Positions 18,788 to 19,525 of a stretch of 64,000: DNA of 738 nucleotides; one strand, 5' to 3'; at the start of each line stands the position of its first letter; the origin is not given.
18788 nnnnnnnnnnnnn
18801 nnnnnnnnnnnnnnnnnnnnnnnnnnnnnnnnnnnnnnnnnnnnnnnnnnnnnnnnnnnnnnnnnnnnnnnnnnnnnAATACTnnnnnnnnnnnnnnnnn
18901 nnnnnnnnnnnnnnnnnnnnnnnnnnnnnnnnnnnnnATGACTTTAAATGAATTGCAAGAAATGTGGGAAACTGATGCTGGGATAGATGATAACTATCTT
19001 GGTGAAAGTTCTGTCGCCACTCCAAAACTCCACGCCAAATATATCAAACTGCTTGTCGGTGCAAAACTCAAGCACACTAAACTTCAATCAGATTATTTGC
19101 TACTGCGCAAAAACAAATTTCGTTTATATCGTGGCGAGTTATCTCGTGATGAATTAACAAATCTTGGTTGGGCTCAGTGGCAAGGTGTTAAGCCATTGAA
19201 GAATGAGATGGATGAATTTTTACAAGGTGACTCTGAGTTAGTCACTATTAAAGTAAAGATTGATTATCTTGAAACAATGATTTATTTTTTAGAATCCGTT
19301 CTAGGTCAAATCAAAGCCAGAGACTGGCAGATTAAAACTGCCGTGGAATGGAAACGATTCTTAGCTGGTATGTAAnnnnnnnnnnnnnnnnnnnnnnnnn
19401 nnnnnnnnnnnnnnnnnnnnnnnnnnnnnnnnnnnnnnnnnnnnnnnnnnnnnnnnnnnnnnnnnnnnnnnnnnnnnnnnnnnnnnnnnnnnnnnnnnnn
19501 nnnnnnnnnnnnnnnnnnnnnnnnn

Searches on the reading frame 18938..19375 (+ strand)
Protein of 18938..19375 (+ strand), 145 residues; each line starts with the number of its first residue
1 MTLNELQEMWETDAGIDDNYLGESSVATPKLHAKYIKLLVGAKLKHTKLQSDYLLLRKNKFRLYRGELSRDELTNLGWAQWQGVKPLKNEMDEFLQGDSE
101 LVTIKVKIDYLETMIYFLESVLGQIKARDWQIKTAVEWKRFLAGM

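Call 40: search_protein_families(library=pfam, proteins=[window:18938-19375:+], max_evalue=0.01)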
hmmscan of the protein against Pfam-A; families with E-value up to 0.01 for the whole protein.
window:18938-19375:+ (145 aa): 1 family
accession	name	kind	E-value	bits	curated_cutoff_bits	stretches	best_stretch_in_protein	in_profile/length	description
PF11056.14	UvsY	-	7.2e-25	88.4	22.8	1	9-145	1-128/128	Recombination, repair and ssDNA binding protein UvsY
